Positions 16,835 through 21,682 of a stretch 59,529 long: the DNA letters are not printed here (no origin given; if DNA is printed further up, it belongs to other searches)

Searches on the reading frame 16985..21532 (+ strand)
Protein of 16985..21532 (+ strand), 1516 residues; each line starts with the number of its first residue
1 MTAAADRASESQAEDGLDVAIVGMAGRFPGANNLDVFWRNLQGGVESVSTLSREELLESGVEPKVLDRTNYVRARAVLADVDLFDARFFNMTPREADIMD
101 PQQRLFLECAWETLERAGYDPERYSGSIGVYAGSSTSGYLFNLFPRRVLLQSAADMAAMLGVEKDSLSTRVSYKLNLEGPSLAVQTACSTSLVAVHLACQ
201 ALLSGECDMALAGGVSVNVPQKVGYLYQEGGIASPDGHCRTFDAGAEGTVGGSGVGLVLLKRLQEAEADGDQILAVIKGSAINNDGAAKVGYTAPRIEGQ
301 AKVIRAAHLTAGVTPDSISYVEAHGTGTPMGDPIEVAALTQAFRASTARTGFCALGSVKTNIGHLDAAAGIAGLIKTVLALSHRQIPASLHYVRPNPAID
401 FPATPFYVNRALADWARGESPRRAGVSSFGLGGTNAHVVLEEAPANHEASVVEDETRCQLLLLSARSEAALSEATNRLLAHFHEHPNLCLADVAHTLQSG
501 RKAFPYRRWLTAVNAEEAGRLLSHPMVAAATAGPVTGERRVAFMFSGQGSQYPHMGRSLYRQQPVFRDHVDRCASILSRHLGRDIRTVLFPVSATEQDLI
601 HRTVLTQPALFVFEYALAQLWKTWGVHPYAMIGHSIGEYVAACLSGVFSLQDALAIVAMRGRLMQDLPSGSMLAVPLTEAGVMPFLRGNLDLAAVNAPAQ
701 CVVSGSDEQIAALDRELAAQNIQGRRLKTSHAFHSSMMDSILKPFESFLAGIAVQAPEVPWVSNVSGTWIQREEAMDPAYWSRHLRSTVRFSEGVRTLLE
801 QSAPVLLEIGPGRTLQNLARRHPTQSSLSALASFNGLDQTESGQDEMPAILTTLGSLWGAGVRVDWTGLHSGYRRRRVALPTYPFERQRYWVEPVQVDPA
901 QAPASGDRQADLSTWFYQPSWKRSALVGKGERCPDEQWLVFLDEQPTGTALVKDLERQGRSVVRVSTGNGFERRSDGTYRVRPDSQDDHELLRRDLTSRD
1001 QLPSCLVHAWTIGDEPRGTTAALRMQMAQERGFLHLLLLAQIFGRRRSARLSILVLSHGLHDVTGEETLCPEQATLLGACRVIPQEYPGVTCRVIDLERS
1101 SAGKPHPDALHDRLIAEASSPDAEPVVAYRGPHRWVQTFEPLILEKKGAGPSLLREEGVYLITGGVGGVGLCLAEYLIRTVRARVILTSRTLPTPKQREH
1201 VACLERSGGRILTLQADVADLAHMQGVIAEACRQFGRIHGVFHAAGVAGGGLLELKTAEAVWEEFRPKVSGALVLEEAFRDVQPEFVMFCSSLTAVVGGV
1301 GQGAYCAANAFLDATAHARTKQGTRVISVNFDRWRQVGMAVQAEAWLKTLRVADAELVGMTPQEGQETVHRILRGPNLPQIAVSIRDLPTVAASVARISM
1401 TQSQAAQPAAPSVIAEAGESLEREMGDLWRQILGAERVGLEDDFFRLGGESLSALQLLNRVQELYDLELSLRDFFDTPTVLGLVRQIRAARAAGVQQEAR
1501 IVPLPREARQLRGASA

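Call 7: search_protein_families(library=pfam, proteins=[window:16985-21532:+], max_evalue=0.001)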
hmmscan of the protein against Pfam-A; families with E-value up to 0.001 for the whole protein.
window:16985-21532:+ (1516 aa): 13 families
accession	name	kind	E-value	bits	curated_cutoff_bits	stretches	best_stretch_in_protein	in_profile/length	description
PF00109.32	ketoacyl-synt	-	6.2e-75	252.5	20.8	1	18-266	3-252/252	Beta-ketoacyl synthase, N-terminal domain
PF00698.26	Acyl_transf_1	-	1.7e-54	185.9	32.7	1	543-821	2-277/319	Acyl transferase domain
PF08659.16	KR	-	1.6e-47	162.2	22.6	1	1158-1335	1-179/180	KR domain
PF02801.28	Ketoacyl-synt_C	-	2.4e-43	147.3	20.8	1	274-392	1-118/119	Beta-ketoacyl synthase, C-terminal domain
PF22621.2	CurL-like_PKS_C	-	7.5e-19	67.9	27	1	459-520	1-62/64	CurL-like, PKS C-terminal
PF16197.11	KAsynt_C_assoc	-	1.6e-18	67.6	33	1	395-507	1-107/111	Ketoacyl-synthetase C-terminal extension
PF21394.3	Beta-ketacyl_N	-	4.5e-13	49.6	26.9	1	942-1100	6-156/170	Beta-ketoacyl synthase-like, N-terminal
PF00550.31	PP-binding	-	8.7e-13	48.8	20.8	1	1427-1486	5-66/67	Phosphopantetheine attachment site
PF00106.31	adh_short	-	2.8e-11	43.7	26.6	1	1160-1320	3-164/195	short chain dehydrogenase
PF22336.2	RhiE-like_linker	-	7.1e-10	39.2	27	1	463-522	2-60/67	RhiE-like, KS-MAT linker domain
PF13561.12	adh_short_C2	-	3.1e-07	30.7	27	1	1182-1318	20-156/236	Enoyl-(Acyl carrier protein) reductase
PF01370.27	Epimerase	-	3.2e-06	27.2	20.9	1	1161-1321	2-146/240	NAD dependent epimerase/dehydratase family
PF00108.29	Thiolase_N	-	4.6e-05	23.4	26.4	1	176-215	73-112/260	Thiolase, N-terminal domain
